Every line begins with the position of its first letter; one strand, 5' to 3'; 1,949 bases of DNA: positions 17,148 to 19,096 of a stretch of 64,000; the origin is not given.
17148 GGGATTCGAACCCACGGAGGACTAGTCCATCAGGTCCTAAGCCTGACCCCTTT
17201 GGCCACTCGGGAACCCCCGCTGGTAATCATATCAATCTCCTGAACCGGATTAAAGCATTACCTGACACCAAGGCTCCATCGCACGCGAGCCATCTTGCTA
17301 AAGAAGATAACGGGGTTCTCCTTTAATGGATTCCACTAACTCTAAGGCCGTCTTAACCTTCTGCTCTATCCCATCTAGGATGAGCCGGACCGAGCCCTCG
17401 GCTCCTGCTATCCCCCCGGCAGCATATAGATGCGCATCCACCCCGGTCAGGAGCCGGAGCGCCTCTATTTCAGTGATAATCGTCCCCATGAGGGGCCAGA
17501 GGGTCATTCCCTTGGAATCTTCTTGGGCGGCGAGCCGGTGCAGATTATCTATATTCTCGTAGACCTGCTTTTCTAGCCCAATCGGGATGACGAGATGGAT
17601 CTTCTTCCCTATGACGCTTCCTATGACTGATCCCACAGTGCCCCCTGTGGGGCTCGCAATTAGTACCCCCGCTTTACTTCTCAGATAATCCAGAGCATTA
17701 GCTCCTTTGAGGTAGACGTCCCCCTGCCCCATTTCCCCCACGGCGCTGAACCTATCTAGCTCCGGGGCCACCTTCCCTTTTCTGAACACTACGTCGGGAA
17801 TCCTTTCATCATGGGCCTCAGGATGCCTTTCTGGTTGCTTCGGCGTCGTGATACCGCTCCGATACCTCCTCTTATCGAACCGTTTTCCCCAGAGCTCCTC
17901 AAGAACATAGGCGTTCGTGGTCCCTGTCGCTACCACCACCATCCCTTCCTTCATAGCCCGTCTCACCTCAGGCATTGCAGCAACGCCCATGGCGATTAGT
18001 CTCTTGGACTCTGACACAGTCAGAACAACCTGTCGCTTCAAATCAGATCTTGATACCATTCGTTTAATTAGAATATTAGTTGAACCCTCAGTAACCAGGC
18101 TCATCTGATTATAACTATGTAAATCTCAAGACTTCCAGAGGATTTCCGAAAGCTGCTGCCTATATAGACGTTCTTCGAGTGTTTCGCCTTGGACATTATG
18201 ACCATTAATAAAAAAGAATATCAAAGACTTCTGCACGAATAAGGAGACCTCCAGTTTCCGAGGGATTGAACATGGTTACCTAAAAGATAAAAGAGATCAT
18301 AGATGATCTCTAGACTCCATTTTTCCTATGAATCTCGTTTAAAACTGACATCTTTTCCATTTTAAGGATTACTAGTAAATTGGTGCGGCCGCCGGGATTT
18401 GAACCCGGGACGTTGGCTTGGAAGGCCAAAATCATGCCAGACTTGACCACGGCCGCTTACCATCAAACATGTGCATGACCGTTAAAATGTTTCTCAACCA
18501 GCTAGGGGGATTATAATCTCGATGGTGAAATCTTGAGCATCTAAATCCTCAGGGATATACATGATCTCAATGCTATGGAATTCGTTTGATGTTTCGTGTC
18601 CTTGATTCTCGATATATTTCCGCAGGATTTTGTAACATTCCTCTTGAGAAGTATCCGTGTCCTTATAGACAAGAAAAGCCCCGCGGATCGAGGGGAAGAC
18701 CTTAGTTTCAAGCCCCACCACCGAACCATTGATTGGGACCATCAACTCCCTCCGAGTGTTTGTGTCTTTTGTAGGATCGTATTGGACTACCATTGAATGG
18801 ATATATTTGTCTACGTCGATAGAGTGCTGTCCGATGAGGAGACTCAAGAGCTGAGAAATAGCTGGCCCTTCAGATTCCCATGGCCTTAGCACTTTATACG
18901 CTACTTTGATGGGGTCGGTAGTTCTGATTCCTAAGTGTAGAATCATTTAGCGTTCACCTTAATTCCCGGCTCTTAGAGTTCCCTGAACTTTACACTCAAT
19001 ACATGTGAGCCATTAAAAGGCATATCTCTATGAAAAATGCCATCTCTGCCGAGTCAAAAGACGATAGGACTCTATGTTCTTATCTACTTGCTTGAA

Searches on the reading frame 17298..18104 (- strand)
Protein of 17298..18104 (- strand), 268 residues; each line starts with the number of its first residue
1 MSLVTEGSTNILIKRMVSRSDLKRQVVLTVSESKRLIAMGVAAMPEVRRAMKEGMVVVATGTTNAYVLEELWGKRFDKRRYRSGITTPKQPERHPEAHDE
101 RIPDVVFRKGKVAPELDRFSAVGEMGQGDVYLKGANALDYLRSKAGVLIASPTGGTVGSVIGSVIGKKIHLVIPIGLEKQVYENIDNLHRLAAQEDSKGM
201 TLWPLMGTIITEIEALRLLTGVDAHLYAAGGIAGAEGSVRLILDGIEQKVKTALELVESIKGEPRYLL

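Call 8: search_protein_families(library=pfam, proteins=[window:17298-18104:-], max_evalue=0.01)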
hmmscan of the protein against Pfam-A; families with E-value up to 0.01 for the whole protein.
window:17298-18104:- (268 aa): 0 families

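Call 10: find_encoding_contigs(protein=window:17298-18104:-, flank=10000, max_places=10)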
Protein window:17298-18104:- (268 aa): 16 contigs read that carry it; 10 places shown.
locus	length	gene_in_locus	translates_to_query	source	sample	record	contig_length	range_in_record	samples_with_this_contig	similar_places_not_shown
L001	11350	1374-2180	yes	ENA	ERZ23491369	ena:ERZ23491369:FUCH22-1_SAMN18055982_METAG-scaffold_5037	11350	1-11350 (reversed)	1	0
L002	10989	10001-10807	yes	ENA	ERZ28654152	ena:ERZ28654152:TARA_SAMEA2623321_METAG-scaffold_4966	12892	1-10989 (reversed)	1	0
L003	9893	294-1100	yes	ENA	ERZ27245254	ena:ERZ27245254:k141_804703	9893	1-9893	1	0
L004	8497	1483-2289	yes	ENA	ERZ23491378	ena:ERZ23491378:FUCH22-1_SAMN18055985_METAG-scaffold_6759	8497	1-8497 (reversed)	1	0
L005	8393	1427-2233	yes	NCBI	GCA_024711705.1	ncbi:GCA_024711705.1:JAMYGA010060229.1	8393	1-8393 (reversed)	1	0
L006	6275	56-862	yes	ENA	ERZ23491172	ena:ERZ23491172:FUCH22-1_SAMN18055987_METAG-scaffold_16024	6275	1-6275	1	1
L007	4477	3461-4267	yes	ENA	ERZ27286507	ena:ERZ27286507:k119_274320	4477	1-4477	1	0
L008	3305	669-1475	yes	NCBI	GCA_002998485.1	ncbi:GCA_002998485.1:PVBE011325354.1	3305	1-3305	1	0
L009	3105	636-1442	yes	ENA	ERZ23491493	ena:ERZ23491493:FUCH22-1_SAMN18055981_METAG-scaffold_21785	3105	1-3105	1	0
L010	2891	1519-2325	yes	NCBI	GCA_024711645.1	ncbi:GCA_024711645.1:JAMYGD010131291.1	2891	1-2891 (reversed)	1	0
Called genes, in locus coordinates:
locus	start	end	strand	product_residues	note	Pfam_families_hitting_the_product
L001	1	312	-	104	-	?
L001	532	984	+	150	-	-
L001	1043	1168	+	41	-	-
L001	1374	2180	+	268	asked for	-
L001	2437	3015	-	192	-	PF08534:Redoxin, PF00578:AhpC-TSA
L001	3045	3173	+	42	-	-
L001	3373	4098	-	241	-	PF02311:AraC_binding, PF07883:Cupin_2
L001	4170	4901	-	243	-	PF02311:AraC_binding (weak), PF07883:Cupin_2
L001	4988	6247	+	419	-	PF01979:Amidohydro_1, PF07969:Amidohydro_3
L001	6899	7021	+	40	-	-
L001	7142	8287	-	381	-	PF00557:Peptidase_M24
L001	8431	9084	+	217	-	PF00174:Oxidored_molyb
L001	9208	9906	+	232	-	PF13549:ATP-grasp_5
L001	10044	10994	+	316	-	PF02289:MCH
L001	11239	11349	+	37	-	?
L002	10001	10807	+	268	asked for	-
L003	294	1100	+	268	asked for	-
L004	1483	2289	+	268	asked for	-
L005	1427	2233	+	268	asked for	-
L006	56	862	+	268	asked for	-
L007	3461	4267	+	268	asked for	-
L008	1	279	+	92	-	?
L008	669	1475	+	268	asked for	-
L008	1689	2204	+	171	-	-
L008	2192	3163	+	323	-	PF13495:Phage_int_SAM_4, PF02899:Phage_int_SAM_1 (weak), PF00589:Phage_integrase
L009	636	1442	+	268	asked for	-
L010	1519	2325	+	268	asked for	-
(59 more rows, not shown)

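Call 20: find_related_loci(query=window:17298-18104:-, collection=genome_contigs, flank=10000)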
Query window:17298-18104:- (268 aa) in genome_contigs; peptide patterns used: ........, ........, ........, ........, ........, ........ (x = any residue, [..] = any of these).
285 stretches matched a pattern; 149 encode a relative of the query (tblastn E <= 1e-3); the best 80 are kept; 80 distinct loci.
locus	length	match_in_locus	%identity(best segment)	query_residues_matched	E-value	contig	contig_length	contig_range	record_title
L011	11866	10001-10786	80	7-268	5e-130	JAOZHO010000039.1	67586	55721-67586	MAG: Candidatus Bathyarchaeota archaeon isolate QDN_3 k147_1002021, whole genome shotgun sequence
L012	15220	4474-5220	72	20-268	7e-109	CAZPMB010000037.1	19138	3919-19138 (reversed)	MAG TPA_asm: uncultured Candidatus Bathyarchaeia archaeon isolate binchicken_co383_203 genome assembly, contig: NODE_780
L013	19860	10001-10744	72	21-268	2e-108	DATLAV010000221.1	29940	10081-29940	MAG TPA_asm: Patescibacteria group bacterium isolate SMAG_U14280 k141_4126605, whole genome shotgun sequence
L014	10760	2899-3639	73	22-268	2e-107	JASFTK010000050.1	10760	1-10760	MAG: Candidatus Bathyarchaeota archaeon isolate D1103U20metaG_Bin_439 D1103U20metaG_FD_scaffold_1869_c1, whole genome sh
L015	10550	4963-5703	71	22-268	2e-107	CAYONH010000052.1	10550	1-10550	MAG TPA_asm: uncultured Candidatus Bathyarchaeia archaeon isolate SRP068000_co4_41 genome assembly, contig: NODE_9646_le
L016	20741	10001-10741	71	22-268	5e-107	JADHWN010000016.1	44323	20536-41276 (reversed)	MAG: Candidatus Bathyarchaeota archaeon isolate BS750m-G28 BS-750m-C706, whole genome shotgun sequence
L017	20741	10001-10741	66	22-268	2e-106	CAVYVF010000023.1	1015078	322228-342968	MAG: Candidatus Bathyarchaeota archaeon isolate MFD03899.bin.2.91 genome assembly, contig: contig_9121, whole genome sho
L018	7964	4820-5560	66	22-268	2e-104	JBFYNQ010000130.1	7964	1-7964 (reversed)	MAG: Candidatus Bathyarchaeota archaeon isolate PPR_0093 k121_6729668, whole genome shotgun sequence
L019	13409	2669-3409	68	22-268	9e-104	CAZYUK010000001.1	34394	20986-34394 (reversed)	MAG TPA_asm: uncultured Candidatus Bathyarchaeia archaeon isolate SRP098346_co1_156 genome assembly, contig: NODE_803_le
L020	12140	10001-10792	61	8-268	9e-103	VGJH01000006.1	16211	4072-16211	MAG: Candidatus Bathyarchaeota archaeon isolate K_DeepCast_250m_m2_015 K_DeepCast_250m_m2_015_Ga0194125_10007133, whole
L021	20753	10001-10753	66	18-268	3e-102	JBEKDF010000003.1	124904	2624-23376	MAG: Candidatus Bathyarchaeia archaeon isolate SPRUCE 177 SPRUCE_177_3, whole genome shotgun sequence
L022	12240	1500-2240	67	22-268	1e-101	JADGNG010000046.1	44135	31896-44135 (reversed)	Candidatus Bathyarchaeota archaeon isolate Chersky_747 k127_6621907, whole genome shotgun sequence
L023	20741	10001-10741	67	22-268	1e-100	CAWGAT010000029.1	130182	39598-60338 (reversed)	MAG: Candidatus Bathyarchaeota archaeon isolate MFD04408.bin.2.76 genome assembly, contig: contig_41182, whole genome sh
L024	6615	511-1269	66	13-268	5e-100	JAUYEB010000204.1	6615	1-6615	MAG: Candidatus Bathyarchaeota archaeon isolate C20_metabat.bin.87 C20_k141_356382, whole genome shotgun sequence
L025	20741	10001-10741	66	22-268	2e-99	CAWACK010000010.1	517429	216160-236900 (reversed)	MAG: Candidatus Bathyarchaeota archaeon isolate MFD03726.bin.1.105 genome assembly, contig: contig_37540, whole genome s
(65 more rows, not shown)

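Call 35: find_homologous_proteins(query=L008:2192-3163:+, max_evalue=1e-10)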
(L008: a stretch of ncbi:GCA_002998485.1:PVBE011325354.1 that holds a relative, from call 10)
Query L008:2192-3163:+ (323 aa): 1482 proteins with E <= 1e-10 among 3860 candidates; the best 120 are listed.
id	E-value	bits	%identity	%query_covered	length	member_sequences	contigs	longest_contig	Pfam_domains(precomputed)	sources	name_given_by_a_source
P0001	1.8e-213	726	99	100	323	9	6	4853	PF13495.13,PF00589.28,PF02899.24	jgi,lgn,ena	jgi:integrase/recombinase XerD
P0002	3.6e-186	636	87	100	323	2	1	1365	PF13495.13,PF13102.13,PF00589.28,PF02899.24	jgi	-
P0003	9.5e-179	612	83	100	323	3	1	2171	PF13495.13,PF13102.13,PF00589.28,PF02899.24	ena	-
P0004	7.5e-178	609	83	100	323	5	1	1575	PF13495.13,PF13102.13,PF00589.28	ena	-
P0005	5.0e-176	603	82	100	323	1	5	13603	PF13495.13,PF13102.13,PF00589.28,PF02899.24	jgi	jgi:integrase/recombinase XerD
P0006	9.9e-144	496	69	100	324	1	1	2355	PF13495.13,PF13102.13,PF00589.28,PF02899.24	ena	-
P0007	2.6e-143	495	69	100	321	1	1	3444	PF13495.13,PF00589.28,PF02899.24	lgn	-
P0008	3.4e-142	491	71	93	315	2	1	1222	PF13495.13,PF13102.13,PF00589.28,PF02899.24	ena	-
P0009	1.5e-141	489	72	94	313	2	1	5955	PF13495.13,PF13102.13,PF00589.28,PF02899.24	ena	-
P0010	2.6e-141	489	70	97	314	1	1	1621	PF13495.13,PF13102.13,PF00589.28,PF02899.24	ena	-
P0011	2.9e-141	488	66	100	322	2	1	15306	PF13495.13,PF13102.13,PF00589.28,PF02899.24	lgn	-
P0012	3.0e-141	488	72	94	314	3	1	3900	PF13495.13,PF13102.13,PF00589.28,PF02899.24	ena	-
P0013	3.1e-141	488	67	100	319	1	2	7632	PF13495.13,PF13102.13,PF00589.28,PF02899.24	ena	-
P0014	4.7e-141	488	72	93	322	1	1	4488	PF13495.13,PF13102.13,PF00589.28,PF02899.24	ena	-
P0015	5.6e-141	487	71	94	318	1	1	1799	PF13495.13,PF13102.13,PF00589.28,PF02899.24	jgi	jgi:integrase/recombinase XerD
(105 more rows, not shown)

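Call 36: find_encoding_contigs(protein=P0001, flank=10000, max_places=8)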
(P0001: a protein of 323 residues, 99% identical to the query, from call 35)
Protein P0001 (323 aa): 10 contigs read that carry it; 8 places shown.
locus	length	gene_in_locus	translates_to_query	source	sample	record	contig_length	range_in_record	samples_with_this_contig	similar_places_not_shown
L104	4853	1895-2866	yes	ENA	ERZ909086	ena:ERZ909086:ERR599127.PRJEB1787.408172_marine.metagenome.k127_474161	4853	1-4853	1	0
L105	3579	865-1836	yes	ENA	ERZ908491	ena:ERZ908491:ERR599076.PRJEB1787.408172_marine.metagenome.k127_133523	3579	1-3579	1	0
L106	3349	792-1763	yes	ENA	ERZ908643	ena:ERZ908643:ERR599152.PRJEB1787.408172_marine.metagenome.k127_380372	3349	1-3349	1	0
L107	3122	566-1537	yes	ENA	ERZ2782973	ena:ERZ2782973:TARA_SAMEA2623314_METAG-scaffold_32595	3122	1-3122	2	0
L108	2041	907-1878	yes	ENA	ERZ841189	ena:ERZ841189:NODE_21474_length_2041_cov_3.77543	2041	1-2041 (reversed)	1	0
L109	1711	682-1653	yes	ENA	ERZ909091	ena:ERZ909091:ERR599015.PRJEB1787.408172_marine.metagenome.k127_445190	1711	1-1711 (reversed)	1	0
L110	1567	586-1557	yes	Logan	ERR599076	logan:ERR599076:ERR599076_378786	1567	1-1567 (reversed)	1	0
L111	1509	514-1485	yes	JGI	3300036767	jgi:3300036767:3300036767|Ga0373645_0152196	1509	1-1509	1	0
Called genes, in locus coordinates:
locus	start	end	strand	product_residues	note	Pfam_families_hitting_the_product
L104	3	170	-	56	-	?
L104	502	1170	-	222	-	PF00696:AA_kinase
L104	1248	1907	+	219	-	-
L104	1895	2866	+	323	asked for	PF13495:Phage_int_SAM_4, PF02899:Phage_int_SAM_1 (weak), PF00589:Phage_integrase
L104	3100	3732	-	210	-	-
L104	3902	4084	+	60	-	-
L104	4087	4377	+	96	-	-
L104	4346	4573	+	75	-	-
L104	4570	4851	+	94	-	?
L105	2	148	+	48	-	?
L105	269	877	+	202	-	-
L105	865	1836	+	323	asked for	PF13495:Phage_int_SAM_4, PF02899:Phage_int_SAM_1 (weak), PF00589:Phage_integrase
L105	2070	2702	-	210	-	-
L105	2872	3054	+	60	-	-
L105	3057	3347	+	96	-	-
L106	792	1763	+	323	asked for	PF13495:Phage_int_SAM_4, PF02899:Phage_int_SAM_1 (weak), PF00589:Phage_integrase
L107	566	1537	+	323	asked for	PF13495:Phage_int_SAM_4, PF02899:Phage_int_SAM_1 (weak), PF00589:Phage_integrase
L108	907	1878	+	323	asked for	PF13495:Phage_int_SAM_4, PF02899:Phage_int_SAM_1 (weak), PF00589:Phage_integrase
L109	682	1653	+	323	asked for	PF13495:Phage_int_SAM_4, PF02899:Phage_int_SAM_1 (weak), PF00589:Phage_integrase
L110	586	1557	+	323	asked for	PF13495:Phage_int_SAM_4, PF02899:Phage_int_SAM_1 (weak), PF00589:Phage_integrase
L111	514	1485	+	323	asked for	PF13495:Phage_int_SAM_4, PF02899:Phage_int_SAM_1 (weak), PF00589:Phage_integrase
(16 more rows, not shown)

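Call 37: find_encoding_contigs(protein=P0005, flank=10000, max_places=6)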
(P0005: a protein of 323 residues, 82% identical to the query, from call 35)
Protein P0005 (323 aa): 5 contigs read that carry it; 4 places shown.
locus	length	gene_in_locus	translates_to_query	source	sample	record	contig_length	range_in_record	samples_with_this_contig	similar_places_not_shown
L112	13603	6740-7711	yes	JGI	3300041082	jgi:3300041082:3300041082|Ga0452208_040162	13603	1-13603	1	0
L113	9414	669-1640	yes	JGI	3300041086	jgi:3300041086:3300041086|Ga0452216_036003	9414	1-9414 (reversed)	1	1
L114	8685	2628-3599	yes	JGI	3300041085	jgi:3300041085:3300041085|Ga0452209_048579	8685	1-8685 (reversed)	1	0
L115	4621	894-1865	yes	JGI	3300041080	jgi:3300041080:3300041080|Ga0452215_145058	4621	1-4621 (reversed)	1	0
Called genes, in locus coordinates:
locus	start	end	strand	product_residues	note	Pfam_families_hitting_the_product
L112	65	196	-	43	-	PF03463:eRF1_1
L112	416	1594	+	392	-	PF01757:Acyl_transf_3 (weak), PF07786:HGSNAT_cat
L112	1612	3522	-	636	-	-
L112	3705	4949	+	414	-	PF00962:A_deaminase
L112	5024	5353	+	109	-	PF00583:Acetyltransf_1 (weak)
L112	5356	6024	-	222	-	PF00696:AA_kinase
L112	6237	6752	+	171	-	-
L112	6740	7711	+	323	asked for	PF13102:Phage_int_SAM_5 (weak), PF13495:Phage_int_SAM_4, PF02899:Phage_int_SAM_1, PF00589:Phage_integrase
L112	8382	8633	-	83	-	-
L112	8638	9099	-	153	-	-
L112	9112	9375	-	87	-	-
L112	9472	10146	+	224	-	-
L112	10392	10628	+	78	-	-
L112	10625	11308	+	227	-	-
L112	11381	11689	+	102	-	-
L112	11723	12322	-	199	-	-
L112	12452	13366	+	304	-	-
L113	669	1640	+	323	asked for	PF13102:Phage_int_SAM_5 (weak), PF13495:Phage_int_SAM_4, PF02899:Phage_int_SAM_1, PF00589:Phage_integrase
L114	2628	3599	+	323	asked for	PF13102:Phage_int_SAM_5 (weak), PF13495:Phage_int_SAM_4, PF02899:Phage_int_SAM_1, PF00589:Phage_integrase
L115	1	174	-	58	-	?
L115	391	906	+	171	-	-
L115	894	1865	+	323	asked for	PF13102:Phage_int_SAM_5 (weak), PF13495:Phage_int_SAM_4, PF02899:Phage_int_SAM_1, PF00589:Phage_integrase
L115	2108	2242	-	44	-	-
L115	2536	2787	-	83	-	-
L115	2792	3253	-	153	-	-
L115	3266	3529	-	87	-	-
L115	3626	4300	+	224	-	-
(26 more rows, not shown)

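Call 56: find_related_loci(query=P0001, collection=viral_contigs, flank=10000)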
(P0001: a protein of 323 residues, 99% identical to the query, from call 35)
Query P0001 (323 aa) in viral_contigs; peptide patterns used: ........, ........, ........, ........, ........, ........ (x = any residue, [..] = any of these).
4 stretches matched a pattern, but none encodes a relative of the query by tblastn (E <= 1e-3).

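Call 60: find_homologous_proteins(query=window:17298-18104:-, max_evalue=1e-60)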
Query window:17298-18104:- (268 aa): 563 proteins with E <= 1e-60 among 4391 candidates; the best 120 are listed.
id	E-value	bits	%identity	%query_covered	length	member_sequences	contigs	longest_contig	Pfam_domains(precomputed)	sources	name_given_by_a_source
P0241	2.5e-167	573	100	100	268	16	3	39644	-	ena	-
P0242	7.0e-126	437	83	92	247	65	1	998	-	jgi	jgi:hypothetical protein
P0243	1.7e-123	429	81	94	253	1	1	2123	-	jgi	jgi:hypothetical protein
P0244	5.0e-123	428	81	92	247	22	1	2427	-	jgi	jgi:hypothetical protein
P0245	7.6e-123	427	79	92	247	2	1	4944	-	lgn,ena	-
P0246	1.8e-122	426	80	92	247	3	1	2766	-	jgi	jgi:hypothetical protein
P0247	3.6e-120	418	82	89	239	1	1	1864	-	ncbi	-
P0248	2.6e-117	409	78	92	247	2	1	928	-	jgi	jgi:hypothetical protein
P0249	7.9e-117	407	78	92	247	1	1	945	-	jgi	jgi:hypothetical protein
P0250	1.7e-116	406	76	92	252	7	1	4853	-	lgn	-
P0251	2.0e-116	406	79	90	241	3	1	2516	-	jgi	jgi:hypothetical protein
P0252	2.7e-116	406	76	91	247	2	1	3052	-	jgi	jgi:hypothetical protein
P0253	3.3e-116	405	77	92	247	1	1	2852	-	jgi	jgi:hypothetical protein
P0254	1.3e-115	403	74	92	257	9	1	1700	-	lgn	-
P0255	2.5e-115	403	76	92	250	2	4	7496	-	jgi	jgi:hypothetical protein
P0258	7.6e-115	401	75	92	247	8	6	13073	-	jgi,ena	-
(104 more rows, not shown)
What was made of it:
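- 17298..18104 (-): Conserved 268-aa protein of unknown function, the chromosomal flank on the tRNA side. calls 10, 20, 60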

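Call 61: find_encoding_contigs(protein=P0245, flank=10000, max_places=3)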
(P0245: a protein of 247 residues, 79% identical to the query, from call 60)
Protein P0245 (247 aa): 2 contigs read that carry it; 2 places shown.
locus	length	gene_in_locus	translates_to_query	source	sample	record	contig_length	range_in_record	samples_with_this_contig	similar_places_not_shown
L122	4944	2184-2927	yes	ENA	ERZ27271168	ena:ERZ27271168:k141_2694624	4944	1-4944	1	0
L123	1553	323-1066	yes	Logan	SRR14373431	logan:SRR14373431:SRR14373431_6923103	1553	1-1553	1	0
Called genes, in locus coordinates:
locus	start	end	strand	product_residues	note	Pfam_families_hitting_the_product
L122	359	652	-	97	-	-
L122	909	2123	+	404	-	PF01926:MMR_HSR1, PF02421:FeoB_N (weak), PF08438:YGR210-like_G4, PF02824:TGS (weak)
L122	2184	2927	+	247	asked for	-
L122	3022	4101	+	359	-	PF00180:Iso_dh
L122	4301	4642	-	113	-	PF00589:Phage_integrase (weak)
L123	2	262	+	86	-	?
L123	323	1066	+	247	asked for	-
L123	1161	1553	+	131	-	?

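Call 62: find_encoding_contigs(protein=P0258, flank=10000, max_places=6)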
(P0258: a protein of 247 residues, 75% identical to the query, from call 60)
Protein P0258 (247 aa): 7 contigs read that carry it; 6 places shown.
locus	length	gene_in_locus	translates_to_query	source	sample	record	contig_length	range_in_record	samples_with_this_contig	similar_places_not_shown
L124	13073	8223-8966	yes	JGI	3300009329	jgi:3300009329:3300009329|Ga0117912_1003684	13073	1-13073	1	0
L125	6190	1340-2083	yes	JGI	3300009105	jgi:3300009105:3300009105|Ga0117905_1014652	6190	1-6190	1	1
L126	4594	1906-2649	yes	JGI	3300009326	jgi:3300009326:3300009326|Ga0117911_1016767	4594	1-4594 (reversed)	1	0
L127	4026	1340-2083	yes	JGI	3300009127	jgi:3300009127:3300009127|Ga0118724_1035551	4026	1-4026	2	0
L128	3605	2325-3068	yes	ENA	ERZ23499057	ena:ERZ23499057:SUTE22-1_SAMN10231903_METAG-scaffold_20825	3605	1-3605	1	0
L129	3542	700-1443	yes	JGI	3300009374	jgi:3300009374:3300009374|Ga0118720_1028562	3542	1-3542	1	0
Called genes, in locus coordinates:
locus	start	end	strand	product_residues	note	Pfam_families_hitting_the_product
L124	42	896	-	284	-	PF00248:Aldo_ket_red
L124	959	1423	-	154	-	-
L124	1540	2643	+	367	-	PF01408:GFO_IDH_MocA, PF02894:GFO_IDH_MocA_C, PF22725:GFO_IDH_MocA_C3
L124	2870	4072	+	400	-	PF01979:Amidohydro_1, PF07969:Amidohydro_3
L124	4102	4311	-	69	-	-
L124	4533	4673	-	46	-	-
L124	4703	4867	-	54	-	-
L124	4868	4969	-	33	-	-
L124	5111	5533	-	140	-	-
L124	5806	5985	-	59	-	-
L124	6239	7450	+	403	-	PF01926:MMR_HSR1, PF02421:FeoB_N (weak), PF08438:YGR210-like_G4, PF02824:TGS (weak)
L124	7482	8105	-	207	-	PF06966:DUF1295, PF04191:PEMT, PF04140:ICMT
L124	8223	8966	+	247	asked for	-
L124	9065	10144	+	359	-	PF00180:Iso_dh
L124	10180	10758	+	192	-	-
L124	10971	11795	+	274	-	PF03437:BtpA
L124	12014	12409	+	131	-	-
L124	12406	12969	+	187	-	-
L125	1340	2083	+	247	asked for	-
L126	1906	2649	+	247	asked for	-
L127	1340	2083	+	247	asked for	-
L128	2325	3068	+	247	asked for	-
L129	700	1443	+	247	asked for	-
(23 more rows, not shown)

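Call 72: search_protein_families(library=pfam, proteins=[L008:1689-2204:+, window:17298-18104:-], max_evalue=0.1)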
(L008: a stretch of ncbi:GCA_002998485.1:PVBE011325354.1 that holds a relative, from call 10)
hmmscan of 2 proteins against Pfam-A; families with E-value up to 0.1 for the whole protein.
L008:1689-2204:+ (171 aa): 2 families
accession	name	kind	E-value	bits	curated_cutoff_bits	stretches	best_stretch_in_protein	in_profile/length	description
PF18504.6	Csm1_N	-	0.011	16.5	26.3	1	60-94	25-59/70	Csm1 N-terminal domain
PF21773.2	ODAD1_CC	-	0.093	12.2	27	1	40-98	4-59/287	ODAD1 central coiled coil region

window:17298-18104:- (268 aa): 1 family
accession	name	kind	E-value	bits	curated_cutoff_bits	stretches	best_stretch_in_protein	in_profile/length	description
PF19725.4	RPC5_C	-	0.02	15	27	1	21-48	106-133/244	DNA-directed RNA polymerase III subunit RPC5 C-terminal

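Call 90: search_protein_families(library=ncbifam, proteins=[window:17298-18104:-], max_evalue=0.001)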
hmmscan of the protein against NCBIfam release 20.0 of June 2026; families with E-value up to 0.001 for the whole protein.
window:17298-18104:- (268 aa): 0 families

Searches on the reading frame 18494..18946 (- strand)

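Call 8: search_protein_families(library=pfam, proteins=[window:18494-18946:-], max_evalue=0.01)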
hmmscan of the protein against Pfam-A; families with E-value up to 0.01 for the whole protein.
window:18494-18946:- (150 aa): 0 families

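Call 72: search_protein_families(library=pfam, proteins=[window:18494-18946:-], max_evalue=0.1)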
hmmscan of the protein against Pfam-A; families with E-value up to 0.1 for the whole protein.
window:18494-18946:- (150 aa): 1 family
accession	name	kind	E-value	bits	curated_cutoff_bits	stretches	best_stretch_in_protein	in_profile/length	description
PF06445.20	GyrI-like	-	0.095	13.4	26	0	75-148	80-154/155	GyrI-like small molecule binding domain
